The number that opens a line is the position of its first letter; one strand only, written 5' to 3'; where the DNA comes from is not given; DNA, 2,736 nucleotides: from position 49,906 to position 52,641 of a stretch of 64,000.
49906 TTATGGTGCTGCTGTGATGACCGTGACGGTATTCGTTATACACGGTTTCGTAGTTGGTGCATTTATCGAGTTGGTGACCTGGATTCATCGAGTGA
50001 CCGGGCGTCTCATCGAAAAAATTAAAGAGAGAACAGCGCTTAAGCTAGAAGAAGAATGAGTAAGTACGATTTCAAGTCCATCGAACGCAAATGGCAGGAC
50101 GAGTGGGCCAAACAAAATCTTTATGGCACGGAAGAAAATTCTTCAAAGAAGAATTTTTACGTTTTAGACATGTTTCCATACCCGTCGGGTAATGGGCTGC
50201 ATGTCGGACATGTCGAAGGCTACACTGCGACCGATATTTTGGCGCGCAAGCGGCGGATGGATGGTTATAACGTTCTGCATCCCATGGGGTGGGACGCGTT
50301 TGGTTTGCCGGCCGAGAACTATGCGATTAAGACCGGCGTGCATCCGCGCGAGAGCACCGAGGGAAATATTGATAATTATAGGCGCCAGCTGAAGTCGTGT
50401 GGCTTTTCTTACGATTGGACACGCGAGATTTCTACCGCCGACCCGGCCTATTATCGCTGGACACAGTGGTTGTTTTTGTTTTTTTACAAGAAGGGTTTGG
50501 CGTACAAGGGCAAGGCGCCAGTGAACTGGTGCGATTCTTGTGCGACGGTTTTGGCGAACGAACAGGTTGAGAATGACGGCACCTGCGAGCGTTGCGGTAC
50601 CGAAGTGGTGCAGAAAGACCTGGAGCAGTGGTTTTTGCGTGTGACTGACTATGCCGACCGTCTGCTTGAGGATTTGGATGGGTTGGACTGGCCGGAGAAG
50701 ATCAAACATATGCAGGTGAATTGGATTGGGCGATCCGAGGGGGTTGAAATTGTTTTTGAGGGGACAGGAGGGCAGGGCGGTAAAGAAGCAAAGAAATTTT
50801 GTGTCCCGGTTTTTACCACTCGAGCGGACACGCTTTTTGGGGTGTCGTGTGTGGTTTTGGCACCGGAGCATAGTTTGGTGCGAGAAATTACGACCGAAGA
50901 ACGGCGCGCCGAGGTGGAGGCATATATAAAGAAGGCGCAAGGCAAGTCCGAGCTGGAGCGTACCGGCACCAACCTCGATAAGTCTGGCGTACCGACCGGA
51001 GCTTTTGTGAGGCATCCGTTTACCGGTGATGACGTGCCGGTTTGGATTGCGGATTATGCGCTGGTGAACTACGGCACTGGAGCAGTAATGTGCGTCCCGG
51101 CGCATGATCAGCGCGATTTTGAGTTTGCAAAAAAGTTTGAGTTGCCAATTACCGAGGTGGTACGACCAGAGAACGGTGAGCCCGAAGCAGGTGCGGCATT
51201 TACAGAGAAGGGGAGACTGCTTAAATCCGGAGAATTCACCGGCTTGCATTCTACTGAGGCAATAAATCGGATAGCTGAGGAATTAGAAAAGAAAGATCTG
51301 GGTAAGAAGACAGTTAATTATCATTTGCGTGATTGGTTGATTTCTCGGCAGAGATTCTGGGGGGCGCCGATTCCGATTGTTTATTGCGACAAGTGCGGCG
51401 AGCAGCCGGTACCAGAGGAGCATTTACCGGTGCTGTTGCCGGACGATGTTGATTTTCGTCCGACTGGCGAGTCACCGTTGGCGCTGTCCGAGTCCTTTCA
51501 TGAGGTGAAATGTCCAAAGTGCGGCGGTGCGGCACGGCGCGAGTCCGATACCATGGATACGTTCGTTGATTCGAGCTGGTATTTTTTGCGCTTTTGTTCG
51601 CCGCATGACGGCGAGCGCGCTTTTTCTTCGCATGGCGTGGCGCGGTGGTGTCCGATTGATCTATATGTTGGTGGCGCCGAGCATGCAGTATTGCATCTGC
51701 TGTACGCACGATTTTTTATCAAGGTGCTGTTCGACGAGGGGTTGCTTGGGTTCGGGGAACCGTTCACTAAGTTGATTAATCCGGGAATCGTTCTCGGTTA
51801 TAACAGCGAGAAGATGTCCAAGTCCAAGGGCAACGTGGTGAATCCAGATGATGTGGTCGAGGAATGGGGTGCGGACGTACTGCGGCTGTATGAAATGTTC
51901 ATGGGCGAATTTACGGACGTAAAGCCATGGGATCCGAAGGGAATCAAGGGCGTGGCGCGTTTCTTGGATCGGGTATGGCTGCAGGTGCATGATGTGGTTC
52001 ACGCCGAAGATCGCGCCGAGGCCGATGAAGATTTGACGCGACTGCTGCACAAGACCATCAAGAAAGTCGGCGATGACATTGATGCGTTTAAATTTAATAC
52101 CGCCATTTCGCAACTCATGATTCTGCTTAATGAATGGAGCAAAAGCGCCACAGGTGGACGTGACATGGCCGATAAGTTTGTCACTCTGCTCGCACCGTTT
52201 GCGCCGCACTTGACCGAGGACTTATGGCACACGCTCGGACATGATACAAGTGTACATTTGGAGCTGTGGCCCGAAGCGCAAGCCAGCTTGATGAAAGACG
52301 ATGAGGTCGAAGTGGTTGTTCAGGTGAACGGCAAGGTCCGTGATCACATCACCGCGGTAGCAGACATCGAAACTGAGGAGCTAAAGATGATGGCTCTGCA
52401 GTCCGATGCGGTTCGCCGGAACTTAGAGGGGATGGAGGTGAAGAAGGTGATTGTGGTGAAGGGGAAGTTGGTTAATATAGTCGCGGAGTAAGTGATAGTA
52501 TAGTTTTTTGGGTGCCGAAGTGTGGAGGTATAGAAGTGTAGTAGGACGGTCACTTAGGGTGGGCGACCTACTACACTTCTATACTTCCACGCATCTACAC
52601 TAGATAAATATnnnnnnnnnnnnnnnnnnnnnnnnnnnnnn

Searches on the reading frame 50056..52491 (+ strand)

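Call 17: search_protein_families(library=pfam, proteins=[window:50056-52491:+], max_evalue=0.001)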
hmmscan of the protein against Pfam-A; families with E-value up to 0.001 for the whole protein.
window:50056-52491:+ (811 aa): 5 families
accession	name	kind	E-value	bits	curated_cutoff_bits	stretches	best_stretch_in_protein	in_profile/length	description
PF13603.12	tRNA-synt_1_2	-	2.9e-63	213.2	25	1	222-411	2-185/185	Leucyl-tRNA synthetase, editing domain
PF00133.28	tRNA-synt_1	-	2.8e-53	181.6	22.7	2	12-224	1-225/414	tRNA synthetases class I (I, L, M and V)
PF09334.17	tRNA-synt_1g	-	1.5e-29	103.4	20.1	2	39-186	6-148/391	tRNA synthetases class I (M)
PF08264.19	Anticodon_1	-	5.4e-22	78.7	25.1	1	658-766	2-137/148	Anticodon-binding domain of tRNA ligase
PF01406.26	tRNA-synt_1e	-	0.00068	19.5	27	0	581-612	248-279/301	tRNA synthetases class I (C) catalytic domain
